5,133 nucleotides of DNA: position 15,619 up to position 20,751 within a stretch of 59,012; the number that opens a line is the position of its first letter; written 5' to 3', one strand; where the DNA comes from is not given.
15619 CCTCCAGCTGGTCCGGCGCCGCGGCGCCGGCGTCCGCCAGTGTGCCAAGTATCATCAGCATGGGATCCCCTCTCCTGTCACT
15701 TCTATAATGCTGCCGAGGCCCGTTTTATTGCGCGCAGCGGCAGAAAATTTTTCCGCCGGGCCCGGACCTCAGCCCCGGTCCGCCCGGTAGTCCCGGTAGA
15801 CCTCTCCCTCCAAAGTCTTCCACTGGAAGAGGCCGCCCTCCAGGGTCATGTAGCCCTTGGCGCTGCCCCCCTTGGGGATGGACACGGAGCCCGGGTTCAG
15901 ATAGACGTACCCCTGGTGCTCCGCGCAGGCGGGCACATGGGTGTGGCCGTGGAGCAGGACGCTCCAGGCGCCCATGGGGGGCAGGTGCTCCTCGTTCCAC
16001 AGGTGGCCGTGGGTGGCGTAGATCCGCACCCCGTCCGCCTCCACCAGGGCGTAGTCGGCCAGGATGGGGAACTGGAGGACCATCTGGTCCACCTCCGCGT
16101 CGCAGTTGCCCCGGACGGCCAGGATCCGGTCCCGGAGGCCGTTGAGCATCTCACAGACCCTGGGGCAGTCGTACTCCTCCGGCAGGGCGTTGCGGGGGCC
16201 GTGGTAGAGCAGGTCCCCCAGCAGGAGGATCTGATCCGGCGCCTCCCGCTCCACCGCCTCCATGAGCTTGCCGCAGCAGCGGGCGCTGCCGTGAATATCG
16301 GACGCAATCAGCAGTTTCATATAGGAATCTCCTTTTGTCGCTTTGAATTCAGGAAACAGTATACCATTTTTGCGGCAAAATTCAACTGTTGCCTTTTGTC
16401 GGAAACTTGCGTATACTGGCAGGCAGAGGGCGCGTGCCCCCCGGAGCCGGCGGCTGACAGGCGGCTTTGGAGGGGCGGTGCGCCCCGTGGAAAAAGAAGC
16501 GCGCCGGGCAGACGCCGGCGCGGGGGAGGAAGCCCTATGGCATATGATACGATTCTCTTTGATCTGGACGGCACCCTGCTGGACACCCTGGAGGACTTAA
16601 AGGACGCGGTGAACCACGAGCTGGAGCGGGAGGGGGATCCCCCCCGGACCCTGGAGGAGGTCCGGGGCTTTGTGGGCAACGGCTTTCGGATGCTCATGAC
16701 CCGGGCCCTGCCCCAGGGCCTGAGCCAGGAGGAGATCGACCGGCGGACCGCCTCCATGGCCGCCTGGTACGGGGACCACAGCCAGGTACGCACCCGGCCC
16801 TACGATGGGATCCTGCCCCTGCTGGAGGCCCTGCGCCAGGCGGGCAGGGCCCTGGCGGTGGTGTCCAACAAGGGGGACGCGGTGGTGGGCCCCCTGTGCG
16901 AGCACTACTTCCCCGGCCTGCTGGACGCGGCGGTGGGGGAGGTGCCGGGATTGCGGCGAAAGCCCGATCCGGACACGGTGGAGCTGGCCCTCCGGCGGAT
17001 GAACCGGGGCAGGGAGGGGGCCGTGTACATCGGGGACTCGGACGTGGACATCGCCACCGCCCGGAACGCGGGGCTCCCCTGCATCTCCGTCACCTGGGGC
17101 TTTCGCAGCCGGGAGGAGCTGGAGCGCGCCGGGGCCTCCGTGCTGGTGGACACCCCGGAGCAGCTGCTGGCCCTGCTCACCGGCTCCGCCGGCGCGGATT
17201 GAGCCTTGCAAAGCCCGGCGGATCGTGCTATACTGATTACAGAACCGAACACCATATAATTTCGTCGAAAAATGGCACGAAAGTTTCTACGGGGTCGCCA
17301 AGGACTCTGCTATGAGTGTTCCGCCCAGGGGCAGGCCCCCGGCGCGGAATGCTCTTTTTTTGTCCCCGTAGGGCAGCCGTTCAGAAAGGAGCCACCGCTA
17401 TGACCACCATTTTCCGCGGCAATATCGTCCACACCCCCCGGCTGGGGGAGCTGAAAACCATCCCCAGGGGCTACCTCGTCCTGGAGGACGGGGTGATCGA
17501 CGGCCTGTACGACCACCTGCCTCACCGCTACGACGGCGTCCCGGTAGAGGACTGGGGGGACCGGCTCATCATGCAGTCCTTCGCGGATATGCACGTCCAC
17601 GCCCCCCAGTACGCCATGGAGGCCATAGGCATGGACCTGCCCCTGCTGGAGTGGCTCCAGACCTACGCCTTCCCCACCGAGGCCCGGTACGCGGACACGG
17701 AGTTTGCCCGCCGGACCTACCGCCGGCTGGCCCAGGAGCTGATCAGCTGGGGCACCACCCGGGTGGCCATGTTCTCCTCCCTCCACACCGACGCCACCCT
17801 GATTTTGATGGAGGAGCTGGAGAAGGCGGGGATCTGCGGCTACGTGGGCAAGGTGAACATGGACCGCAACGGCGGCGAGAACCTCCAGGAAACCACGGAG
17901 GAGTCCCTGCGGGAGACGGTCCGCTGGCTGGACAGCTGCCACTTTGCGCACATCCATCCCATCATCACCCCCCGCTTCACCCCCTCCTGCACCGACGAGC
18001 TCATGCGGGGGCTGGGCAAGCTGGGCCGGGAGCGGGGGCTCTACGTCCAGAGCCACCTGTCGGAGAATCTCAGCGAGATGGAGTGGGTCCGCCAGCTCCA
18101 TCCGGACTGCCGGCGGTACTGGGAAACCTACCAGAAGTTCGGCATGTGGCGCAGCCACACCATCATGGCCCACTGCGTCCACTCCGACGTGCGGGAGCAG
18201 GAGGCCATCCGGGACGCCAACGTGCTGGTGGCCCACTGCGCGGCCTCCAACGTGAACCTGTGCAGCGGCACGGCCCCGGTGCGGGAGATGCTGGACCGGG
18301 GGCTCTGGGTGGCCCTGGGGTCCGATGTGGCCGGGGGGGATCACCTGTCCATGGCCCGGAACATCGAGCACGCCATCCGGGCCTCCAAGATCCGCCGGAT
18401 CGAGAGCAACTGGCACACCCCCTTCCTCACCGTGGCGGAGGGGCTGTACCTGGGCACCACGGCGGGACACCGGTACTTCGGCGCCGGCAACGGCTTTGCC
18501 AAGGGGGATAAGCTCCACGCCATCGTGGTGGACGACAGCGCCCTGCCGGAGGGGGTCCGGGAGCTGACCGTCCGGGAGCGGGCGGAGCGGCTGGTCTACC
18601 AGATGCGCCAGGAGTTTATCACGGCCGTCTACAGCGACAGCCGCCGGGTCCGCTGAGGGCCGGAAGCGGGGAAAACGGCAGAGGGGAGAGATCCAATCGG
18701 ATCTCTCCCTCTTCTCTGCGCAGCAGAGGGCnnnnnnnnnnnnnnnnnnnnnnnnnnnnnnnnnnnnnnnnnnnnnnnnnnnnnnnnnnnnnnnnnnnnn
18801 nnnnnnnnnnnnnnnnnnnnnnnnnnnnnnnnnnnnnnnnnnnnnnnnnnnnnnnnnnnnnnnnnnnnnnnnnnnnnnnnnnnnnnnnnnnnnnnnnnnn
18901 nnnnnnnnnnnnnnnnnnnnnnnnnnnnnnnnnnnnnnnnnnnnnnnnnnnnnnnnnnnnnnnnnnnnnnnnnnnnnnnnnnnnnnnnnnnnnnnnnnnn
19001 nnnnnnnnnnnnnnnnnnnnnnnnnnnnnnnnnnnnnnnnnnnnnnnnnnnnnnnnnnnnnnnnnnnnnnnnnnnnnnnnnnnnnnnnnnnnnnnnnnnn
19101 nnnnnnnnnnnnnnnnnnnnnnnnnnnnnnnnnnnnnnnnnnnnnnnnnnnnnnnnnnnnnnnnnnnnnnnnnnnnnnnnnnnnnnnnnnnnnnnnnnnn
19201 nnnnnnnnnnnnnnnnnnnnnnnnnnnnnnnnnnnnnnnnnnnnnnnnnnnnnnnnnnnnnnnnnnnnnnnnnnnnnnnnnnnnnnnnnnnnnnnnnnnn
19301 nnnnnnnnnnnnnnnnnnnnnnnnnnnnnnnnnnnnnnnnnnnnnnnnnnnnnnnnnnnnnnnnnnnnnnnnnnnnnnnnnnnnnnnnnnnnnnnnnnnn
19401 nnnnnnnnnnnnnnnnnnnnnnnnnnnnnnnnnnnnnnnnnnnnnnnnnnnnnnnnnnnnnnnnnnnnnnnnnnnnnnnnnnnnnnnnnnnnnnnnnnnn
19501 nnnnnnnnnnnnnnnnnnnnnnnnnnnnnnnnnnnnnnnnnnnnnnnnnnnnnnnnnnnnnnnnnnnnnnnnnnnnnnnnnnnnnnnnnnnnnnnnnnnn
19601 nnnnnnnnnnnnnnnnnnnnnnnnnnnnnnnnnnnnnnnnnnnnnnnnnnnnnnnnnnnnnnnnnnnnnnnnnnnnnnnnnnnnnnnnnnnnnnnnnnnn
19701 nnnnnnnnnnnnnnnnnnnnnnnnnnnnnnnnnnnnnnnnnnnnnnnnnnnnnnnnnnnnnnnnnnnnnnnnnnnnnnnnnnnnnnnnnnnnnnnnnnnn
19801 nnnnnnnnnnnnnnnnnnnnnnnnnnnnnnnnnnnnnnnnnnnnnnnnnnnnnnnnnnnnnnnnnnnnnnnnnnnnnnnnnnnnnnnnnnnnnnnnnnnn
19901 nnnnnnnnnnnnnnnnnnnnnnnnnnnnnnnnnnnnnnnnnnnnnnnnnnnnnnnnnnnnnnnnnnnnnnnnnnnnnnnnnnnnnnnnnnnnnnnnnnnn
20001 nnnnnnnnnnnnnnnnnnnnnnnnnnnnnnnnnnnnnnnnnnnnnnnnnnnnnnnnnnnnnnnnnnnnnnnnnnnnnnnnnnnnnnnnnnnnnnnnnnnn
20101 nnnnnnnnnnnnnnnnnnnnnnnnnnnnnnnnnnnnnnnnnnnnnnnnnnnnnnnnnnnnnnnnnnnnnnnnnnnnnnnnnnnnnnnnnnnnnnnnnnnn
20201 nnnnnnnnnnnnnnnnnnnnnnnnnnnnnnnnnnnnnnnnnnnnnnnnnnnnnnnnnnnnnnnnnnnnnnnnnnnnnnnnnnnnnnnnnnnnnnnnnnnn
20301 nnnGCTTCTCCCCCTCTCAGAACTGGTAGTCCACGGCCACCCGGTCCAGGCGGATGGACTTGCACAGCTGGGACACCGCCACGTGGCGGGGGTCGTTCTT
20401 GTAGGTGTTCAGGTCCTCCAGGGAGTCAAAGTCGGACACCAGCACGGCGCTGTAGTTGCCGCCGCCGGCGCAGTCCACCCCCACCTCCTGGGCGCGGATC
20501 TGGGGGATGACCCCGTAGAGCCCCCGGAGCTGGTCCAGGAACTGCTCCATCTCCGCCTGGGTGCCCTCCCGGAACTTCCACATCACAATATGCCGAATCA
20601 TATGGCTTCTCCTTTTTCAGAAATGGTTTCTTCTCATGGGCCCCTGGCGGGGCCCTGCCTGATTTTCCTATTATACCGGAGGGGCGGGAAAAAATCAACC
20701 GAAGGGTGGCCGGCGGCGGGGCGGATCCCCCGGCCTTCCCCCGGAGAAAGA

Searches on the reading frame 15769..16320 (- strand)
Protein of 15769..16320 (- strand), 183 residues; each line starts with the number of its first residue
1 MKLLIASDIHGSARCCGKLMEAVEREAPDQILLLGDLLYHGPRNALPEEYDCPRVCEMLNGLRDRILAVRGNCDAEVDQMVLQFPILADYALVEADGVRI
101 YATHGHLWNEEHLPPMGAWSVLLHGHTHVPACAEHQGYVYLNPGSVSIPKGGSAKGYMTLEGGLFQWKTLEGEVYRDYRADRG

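Call 45: search_protein_families(library=pfam, proteins=[window:15769-16320:-], max_evalue=0.00001)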
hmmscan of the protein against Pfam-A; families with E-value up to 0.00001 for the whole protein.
window:15769-16320:- (183 aa): 2 families
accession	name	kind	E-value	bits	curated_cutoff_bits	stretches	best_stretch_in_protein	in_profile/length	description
PF12850.12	Metallophos_2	-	4.4e-25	88.9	27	1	1-161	1-150/154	Calcineurin-like phosphoesterase superfamily domain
PF00149.33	Metallophos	-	3.1e-11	44.5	21.5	1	1-131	1-161/191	Calcineurin-like phosphoesterase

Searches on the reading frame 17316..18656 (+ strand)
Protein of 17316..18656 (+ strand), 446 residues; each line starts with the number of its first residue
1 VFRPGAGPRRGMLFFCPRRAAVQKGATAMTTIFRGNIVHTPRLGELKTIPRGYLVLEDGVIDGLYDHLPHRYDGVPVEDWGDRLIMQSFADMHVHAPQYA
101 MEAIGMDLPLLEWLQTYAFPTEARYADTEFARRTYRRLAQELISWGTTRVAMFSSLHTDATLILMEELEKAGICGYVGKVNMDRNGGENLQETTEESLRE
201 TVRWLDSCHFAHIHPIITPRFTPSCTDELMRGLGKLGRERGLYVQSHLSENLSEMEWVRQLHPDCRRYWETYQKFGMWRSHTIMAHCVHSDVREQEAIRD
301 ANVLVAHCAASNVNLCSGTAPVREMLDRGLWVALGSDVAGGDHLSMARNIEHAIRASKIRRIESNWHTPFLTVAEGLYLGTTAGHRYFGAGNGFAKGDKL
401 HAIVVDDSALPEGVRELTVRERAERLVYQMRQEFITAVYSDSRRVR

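Call 45: search_protein_families(library=pfam, proteins=[window:17316-18656:+], max_evalue=0.00001)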
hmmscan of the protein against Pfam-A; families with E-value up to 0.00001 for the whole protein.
window:17316-18656:+ (446 aa): 1 family
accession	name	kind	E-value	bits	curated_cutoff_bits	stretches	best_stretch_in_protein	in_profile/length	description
PF01979.26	Amidohydro_1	-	5.3e-37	128.3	25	1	88-432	5-332/345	Amidohydrolase family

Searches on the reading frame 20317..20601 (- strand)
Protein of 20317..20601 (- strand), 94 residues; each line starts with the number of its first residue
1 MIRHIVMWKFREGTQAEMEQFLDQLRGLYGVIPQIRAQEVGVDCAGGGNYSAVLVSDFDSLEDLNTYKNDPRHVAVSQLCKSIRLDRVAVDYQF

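Call 45: search_protein_families(library=pfam, proteins=[window:20317-20601:-], max_evalue=0.00001)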
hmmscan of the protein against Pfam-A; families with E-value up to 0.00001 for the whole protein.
window:20317-20601:- (94 aa): 1 family
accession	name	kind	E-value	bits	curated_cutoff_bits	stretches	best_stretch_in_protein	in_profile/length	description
PF07876.18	Dabb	-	1.1e-23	84.1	25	1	2-93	1-95/96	Stress responsive A/B Barrel Domain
